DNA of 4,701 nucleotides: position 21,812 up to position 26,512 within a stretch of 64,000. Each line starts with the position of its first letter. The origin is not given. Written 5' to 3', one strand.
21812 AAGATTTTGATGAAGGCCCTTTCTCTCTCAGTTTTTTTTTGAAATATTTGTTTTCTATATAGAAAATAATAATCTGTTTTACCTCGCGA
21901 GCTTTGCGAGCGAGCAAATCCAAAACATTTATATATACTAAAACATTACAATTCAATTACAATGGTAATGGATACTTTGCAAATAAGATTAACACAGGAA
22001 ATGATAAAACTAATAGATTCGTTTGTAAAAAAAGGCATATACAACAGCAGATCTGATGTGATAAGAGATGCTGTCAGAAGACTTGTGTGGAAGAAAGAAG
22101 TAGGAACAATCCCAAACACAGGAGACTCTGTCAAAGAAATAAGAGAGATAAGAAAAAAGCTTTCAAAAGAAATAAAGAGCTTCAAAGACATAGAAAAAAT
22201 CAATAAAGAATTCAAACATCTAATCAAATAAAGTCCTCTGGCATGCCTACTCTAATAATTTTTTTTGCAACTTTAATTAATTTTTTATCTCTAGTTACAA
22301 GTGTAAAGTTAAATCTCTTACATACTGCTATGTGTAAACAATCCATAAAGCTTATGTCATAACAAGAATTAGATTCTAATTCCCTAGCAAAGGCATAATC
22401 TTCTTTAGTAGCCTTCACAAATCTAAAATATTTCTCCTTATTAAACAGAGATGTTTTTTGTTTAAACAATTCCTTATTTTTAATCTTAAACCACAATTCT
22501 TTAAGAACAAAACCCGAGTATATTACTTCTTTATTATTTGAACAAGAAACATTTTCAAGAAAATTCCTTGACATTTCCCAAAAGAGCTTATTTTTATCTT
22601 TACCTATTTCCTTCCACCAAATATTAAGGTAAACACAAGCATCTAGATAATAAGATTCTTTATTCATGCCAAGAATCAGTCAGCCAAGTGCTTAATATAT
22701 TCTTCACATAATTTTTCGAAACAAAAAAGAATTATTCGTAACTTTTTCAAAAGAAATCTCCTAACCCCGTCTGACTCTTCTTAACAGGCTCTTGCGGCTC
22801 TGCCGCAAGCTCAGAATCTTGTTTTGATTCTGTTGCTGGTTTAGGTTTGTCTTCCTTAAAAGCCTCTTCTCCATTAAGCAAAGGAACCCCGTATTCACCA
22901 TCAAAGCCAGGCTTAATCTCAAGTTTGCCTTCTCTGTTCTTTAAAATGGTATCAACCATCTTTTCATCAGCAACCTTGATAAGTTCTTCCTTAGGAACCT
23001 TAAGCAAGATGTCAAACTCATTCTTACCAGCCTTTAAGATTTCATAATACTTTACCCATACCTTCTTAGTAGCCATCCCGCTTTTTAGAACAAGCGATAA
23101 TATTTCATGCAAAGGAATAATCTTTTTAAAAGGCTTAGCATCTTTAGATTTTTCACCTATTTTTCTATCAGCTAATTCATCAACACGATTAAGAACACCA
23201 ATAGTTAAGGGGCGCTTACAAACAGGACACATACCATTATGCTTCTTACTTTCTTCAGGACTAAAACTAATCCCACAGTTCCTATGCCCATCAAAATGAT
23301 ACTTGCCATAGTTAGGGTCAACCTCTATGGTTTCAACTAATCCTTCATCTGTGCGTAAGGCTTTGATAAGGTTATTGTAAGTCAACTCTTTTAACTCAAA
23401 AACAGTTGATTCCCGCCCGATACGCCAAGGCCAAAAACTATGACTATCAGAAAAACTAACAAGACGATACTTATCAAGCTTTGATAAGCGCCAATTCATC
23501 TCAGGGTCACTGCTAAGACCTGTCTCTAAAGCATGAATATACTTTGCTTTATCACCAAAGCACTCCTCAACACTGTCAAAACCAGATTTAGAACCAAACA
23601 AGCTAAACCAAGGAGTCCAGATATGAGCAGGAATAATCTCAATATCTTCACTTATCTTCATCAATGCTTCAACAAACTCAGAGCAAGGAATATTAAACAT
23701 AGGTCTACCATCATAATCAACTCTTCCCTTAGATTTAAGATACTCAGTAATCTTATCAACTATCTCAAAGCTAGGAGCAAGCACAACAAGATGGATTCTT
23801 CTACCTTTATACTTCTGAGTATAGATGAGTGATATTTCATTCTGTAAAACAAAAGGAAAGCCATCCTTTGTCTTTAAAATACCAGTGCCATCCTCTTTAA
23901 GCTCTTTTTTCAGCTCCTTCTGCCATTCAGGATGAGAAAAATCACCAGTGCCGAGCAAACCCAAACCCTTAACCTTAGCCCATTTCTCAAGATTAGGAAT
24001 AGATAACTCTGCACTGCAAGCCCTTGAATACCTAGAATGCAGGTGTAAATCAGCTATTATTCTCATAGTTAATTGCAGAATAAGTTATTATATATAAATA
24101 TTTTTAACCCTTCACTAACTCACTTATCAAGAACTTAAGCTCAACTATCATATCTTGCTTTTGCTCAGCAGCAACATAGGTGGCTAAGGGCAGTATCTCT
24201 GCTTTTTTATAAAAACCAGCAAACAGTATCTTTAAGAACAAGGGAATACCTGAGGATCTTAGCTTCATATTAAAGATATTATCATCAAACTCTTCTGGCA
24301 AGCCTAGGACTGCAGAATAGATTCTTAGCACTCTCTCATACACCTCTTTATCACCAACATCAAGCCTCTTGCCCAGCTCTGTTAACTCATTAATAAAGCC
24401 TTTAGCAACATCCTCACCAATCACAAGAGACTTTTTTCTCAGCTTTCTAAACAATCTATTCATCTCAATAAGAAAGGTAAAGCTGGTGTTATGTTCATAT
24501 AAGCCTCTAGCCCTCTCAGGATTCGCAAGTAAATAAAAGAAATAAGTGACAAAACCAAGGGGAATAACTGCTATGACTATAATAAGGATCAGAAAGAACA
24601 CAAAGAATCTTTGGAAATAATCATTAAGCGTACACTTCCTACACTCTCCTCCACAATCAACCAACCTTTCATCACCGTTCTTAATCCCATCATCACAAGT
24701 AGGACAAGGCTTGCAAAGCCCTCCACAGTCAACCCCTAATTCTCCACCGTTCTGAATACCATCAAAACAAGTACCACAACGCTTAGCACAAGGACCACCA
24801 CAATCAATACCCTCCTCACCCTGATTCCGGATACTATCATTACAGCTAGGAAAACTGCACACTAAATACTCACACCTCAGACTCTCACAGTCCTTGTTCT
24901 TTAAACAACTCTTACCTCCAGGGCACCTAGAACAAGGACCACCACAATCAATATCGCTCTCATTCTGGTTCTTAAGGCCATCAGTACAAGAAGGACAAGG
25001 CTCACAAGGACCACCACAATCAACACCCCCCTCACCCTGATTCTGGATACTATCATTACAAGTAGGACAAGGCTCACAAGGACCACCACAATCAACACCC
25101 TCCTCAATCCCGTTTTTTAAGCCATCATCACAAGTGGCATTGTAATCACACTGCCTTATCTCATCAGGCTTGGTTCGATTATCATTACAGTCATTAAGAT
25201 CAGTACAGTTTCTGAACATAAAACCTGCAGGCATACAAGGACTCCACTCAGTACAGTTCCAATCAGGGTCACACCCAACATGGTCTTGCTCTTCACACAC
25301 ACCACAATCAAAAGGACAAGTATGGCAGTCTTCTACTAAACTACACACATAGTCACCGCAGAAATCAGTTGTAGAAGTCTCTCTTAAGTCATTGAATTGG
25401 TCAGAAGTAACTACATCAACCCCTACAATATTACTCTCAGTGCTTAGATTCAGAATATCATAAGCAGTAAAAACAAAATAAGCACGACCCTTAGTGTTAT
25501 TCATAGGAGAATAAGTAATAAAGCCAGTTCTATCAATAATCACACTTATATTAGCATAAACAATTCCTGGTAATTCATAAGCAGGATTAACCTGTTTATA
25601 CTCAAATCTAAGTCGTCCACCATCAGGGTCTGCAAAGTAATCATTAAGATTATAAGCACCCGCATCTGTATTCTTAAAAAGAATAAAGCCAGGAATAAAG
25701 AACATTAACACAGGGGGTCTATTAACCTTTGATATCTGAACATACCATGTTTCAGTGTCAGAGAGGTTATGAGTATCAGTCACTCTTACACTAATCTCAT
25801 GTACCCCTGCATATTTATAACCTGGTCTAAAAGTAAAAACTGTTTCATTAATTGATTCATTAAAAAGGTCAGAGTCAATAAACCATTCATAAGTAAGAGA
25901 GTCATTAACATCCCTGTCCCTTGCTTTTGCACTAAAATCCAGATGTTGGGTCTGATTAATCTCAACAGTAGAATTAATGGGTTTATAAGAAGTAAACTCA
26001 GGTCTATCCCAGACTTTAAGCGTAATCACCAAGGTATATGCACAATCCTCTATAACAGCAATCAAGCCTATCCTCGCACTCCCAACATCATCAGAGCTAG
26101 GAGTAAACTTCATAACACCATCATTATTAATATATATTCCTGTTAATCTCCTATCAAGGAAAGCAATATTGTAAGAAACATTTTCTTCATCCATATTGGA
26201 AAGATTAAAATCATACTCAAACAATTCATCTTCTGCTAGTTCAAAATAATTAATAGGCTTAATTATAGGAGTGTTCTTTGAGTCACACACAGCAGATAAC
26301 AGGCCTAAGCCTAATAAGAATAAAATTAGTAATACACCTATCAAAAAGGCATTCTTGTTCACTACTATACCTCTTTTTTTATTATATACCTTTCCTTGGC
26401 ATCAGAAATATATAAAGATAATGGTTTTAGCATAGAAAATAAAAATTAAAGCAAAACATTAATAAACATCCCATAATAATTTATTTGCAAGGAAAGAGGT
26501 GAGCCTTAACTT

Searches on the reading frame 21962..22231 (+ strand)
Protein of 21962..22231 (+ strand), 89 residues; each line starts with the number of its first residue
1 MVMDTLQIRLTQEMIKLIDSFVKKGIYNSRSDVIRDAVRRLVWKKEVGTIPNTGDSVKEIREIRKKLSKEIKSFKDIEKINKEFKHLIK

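Call 8: search_protein_families(library=pfam, proteins=[window:21962-22231:+], max_evalue=0.01)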
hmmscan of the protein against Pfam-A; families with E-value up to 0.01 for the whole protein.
window:21962-22231:+ (89 aa): 3 families
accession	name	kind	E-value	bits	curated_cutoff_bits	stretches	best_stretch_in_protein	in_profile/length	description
PF01402.27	RHH_1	-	1.4e-07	31.7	20.5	1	6-42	2-37/39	Ribbon-helix-helix protein, copG family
PF17723.7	RHH_8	-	0.00023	21.7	25.4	1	15-45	15-45/119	Ribbon-Helix-Helix transcriptional regulator family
PF03693.20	ParD_antitoxin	-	0.0025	18.6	21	1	12-41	11-40/81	Bacterial antitoxin of ParD toxin-antitoxin type II system and RHH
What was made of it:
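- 21962..22231 (+): RHH (CopG-family) gene, first gene on the archaeal-style side. PF01402 E 1.4e-7 (call 8).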

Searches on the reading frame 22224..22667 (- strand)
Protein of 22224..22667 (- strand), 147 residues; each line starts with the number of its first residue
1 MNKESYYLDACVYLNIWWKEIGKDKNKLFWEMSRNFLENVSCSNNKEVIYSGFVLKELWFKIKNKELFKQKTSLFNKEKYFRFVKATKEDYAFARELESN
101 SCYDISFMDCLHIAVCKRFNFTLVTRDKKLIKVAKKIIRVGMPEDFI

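Call 8: search_protein_families(library=pfam, proteins=[window:22224-22667:-], max_evalue=0.01)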
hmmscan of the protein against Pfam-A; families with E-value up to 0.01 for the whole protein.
window:22224-22667:- (147 aa): 1 family
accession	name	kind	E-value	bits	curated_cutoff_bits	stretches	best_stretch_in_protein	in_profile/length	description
PF01850.27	PIN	-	1.8e-12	48.4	23.6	1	6-136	1-120/120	PIN domain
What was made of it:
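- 22224..22667 (-): PIN-domain gene, convergent with RHH and overlapping it by 8 nt. PF01850 E 1.8e-12 (call 8).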

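Call 9: find_encoding_contigs(protein=window:22224-22667:-, flank=10000, max_places=10)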
Protein window:22224-22667:- (147 aa): 9 contigs read that carry it; 8 places shown.
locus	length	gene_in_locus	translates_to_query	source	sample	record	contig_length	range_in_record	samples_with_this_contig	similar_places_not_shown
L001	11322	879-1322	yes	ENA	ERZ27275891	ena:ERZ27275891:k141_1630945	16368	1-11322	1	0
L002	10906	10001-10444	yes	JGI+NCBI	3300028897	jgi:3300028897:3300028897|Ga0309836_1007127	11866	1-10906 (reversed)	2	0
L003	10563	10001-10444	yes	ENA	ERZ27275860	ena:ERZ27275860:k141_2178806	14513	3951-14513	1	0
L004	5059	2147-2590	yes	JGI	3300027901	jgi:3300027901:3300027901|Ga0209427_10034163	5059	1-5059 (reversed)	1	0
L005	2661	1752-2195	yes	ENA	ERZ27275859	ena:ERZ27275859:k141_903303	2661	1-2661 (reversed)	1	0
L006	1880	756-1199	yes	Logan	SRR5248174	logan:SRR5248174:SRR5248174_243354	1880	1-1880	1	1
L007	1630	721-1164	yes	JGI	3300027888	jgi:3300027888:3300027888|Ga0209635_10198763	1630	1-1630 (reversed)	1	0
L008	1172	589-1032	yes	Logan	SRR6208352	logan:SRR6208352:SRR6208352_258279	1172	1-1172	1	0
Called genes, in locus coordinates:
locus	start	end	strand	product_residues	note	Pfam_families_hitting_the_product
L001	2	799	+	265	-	?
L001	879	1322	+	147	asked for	PF01850:PIN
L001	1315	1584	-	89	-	PF01402:RHH_1 (weak)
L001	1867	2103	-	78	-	-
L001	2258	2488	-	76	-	-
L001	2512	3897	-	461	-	-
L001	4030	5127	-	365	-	-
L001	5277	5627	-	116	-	-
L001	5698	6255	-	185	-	-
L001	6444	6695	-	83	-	-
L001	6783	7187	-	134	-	-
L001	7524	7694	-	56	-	-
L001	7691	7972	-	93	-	-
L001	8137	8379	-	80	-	-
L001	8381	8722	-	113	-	-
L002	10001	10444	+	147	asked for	PF01850:PIN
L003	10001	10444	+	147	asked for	PF01850:PIN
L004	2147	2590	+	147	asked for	PF01850:PIN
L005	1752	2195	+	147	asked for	PF01850:PIN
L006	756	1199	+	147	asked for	PF01850:PIN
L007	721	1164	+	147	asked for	PF01850:PIN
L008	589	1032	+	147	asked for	PF01850:PIN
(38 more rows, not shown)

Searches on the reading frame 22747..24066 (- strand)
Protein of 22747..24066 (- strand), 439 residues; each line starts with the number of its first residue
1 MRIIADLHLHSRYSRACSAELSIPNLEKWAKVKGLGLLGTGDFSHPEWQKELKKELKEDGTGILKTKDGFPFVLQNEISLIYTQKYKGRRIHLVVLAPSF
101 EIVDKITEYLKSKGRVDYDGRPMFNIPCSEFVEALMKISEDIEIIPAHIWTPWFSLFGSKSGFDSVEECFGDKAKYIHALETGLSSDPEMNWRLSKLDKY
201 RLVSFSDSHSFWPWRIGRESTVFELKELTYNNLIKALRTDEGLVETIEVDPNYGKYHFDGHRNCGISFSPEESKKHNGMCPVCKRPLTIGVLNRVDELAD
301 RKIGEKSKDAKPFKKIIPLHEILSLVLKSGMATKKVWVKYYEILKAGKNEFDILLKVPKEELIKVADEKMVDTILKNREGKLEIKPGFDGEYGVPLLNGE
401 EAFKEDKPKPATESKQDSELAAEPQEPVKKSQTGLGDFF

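Call 8: search_protein_families(library=pfam, proteins=[window:22747-24066:-], max_evalue=0.01)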
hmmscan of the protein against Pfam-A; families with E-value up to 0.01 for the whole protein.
window:22747-24066:- (439 aa): 1 family
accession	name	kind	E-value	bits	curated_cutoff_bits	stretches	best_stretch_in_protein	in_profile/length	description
PF04423.19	Rad50_zn_hook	-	0.0082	16.4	24.3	0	271-288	13-30/52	Rad50 zinc hook motif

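Call 33: find_homologous_proteins(query=window:22747-24066:-, max_evalue=0.00001)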
Query window:22747-24066:- (439 aa): 8000 proteins with E <= 0.00001 among 8000 candidates; the best 120 are listed.
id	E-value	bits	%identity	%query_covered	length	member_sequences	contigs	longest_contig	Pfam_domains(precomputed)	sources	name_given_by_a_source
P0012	2.5e-298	1007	100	100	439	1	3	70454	PF27218.1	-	-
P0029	3.6e-250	848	85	100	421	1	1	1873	PF27218.1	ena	-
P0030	6.9e-245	831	85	100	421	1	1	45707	PF27218.1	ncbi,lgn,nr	ncbi:endonuclease Q family protein [Candidatus Woesearchaeota archaeon]|nr:endonuclease Q family pro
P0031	9.9e-244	827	82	100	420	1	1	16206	PF27218.1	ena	-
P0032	2.3e-237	806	79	100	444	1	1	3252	PF27218.1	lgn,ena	-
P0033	6.3e-236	801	80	100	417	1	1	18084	PF27218.1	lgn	-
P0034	2.8e-235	799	82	93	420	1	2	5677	PF27218.1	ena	-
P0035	3.7e-233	792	77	100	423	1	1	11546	PF27218.1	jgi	-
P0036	5.8e-232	788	76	100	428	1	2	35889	PF27218.1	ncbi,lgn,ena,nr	ncbi:MAG TPA: endonuclease Q family protein [Candidatus Nanoarchaeia archaeon]|nr:endonuclease Q fam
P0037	3.2e-230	783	76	100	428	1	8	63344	PF27218.1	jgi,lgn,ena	jgi:uncharacterized protein (TIGR00375 family)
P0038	2.4e-229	780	77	100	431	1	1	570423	PF27218.1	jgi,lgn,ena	-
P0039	9.2e-227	771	74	100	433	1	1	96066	PF27218.1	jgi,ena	-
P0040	1.7e-226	770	75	100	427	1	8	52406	PF27218.1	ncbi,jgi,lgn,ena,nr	ncbi:MAG TPA: DNA helicase UvrD [Candidatus Woesearchaeota archaeon]|nr:DNA helicase UvrD [Candidatu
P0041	8.2e-226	768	74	100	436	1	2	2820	PF27218.1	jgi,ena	-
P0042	1.0e-225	768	74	100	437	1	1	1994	PF27218.1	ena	-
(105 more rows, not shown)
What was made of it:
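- EndoQ relatives are Woesearchaeota/Nanoarchaeota (call 33).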

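Call 34: find_encoding_contigs(protein=P0030, flank=10000, max_places=2)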
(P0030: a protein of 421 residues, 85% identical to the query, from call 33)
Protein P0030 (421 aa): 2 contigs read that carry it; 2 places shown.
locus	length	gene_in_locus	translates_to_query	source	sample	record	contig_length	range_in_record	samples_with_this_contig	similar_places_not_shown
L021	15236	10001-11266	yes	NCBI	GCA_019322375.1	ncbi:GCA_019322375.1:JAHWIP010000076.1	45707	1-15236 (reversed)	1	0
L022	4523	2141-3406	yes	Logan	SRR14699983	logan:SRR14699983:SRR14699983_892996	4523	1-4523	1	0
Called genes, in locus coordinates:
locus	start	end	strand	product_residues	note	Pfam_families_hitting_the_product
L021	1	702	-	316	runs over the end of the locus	PF17125:Methyltr_RsmF_N, PF01189:Methyltr_RsmB-F, PF01728:FtsJ (weak)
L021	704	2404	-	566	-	PF23613:ELP3_N, PF04055:Radical_SAM, PF16199:Radical_SAM_C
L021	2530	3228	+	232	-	-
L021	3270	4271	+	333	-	PF01699:Na_Ca_ex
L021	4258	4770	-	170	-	PF18306:LDcluster4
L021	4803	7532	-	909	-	PF00690:Cation_ATPase_N, PF00122:E1-E2_ATPase, PF13246:Cation_ATPase, PF00702:Hydrolase, PF00689:Cation_ATPase_C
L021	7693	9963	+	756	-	PF17963:Big_9 (faint)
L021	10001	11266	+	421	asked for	PF27218:MJ0043_C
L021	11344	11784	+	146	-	PF01850:PIN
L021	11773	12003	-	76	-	-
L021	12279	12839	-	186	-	PF13505:OMP_b-brl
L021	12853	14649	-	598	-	-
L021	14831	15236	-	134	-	?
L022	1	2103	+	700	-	?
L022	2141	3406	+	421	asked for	PF27218:MJ0043_C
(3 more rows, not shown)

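Call 35: find_encoding_contigs(protein=P0031, flank=10000, max_places=2)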
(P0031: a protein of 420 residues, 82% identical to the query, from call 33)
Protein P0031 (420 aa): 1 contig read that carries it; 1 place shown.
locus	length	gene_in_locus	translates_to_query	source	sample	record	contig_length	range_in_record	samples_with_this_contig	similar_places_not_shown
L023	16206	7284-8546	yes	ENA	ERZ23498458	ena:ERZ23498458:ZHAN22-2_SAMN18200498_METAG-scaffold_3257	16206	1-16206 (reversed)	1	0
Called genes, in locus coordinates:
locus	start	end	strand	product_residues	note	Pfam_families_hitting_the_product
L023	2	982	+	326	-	?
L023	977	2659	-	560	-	PF04055:Radical_SAM, PF16199:Radical_SAM_C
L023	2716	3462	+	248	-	-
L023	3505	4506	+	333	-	PF01699:Na_Ca_ex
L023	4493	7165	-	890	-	PF00690:Cation_ATPase_N, PF00122:E1-E2_ATPase, PF13246:Cation_ATPase, PF00702:Hydrolase, PF00689:Cation_ATPase_C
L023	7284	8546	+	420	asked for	PF27218:MJ0043_C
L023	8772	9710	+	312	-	-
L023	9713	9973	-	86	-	-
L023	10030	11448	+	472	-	-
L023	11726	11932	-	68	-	-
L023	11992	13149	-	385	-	PF17803:Cadherin_4 (faint), PF00801:PKD (faint), PF05345:He_PIG (faint), PF18911:PKD_4 (faint), PF21027:Sde0182_C (faint), PF07679:I-set (faint), PF19410:DUF5980 (faint), PF17963:Big_9 (weak)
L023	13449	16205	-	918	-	?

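Call 36: find_encoding_contigs(protein=P0038, flank=10000, max_places=2)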
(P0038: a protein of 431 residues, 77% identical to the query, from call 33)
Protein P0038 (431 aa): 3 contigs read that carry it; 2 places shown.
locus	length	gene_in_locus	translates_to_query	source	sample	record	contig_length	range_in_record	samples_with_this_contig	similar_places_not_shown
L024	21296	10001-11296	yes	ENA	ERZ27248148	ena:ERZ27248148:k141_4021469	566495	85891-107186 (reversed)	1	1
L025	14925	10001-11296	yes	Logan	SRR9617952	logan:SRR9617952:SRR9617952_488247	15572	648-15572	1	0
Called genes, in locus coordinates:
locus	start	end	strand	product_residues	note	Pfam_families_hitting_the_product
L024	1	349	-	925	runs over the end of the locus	PF00690:Cation_ATPase_N, PF00122:E1-E2_ATPase, PF00702:Hydrolase, PF13246:Cation_ATPase, PF08282:Hydrolase_3 (faint), PF12710:HAD (weak), PF00689:Cation_ATPase_C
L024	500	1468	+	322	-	PF01636:APH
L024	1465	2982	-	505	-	-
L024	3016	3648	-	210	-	PF02308:MgtC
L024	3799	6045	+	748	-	PF17963:Big_9 (faint)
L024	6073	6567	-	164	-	-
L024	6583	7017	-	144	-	-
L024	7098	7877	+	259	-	PF01978:TrmB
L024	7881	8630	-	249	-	PF01978:TrmB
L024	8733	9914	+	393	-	PF13433:Peripla_BP_5, PF13458:Peripla_BP_6, PF01094:ANF_receptor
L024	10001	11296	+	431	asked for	PF27218:MJ0043_C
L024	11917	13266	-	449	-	-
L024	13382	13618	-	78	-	-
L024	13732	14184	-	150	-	-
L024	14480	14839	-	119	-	-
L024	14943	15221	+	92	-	-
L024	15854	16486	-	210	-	-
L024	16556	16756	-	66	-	-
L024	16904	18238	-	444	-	-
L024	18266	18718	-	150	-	-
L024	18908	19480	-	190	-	-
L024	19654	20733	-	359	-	-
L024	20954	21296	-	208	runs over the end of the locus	-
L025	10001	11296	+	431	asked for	PF27218:MJ0043_C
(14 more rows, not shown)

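Call 52: search_protein_families(library=pfam, proteins=[L021:12279-12839:-, L021:12853-14649:-], max_evalue=1)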
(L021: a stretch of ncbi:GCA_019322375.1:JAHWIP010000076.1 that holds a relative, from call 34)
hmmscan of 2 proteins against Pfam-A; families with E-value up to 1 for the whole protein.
L021:12279-12839:- (186 aa): 3 families
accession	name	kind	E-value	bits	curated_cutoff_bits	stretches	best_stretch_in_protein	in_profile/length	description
PF13505.12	OMP_b-brl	-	9.7e-11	42.6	28.7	1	9-186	4-175/175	Outer membrane protein beta-barrel domain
PF08139.17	LPAM_1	-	0.032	15.1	20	1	1-15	1-15/18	Prokaryotic membrane lipoprotein lipid attachment site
PF02462.21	Opacity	-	0.038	14.5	21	1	101-183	41-125/126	Opacity family porin protein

L021:12853-14649:- (598 aa): 0 families

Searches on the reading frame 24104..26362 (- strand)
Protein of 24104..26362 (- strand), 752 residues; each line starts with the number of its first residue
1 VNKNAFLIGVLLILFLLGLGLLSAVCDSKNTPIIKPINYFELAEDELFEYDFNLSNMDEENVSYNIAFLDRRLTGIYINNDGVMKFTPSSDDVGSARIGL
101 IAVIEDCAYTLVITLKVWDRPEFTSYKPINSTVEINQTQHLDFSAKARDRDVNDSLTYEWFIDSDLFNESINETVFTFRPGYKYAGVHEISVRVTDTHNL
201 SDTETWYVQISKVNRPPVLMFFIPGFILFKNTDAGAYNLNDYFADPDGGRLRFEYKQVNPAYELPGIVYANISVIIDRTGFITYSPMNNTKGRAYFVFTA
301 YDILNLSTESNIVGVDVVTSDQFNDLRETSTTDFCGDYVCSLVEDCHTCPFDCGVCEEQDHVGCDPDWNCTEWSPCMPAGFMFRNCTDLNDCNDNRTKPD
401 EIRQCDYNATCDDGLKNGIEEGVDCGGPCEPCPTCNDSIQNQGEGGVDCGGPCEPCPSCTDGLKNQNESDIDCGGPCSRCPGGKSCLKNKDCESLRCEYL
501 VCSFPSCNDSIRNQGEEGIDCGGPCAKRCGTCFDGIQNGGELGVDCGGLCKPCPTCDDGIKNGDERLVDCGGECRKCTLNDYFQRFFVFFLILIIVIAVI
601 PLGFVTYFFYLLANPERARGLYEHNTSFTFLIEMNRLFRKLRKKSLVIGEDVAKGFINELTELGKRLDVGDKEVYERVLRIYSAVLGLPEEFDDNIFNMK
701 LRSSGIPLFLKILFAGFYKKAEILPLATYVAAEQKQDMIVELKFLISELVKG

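Call 8: search_protein_families(library=pfam, proteins=[window:24104-26362:-], max_evalue=0.01)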
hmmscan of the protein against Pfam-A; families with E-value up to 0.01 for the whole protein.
window:24104-26362:- (752 aa): 2 families
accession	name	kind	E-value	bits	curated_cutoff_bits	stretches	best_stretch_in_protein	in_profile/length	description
PF17963.7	Big_9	-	2e-09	38.6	23.6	1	130-206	8-86/89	Bacterial Ig domain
PF17892.7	Cadherin_5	-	2.1e-05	24.7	26.5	0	145-210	31-97/98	Cadherin-like domain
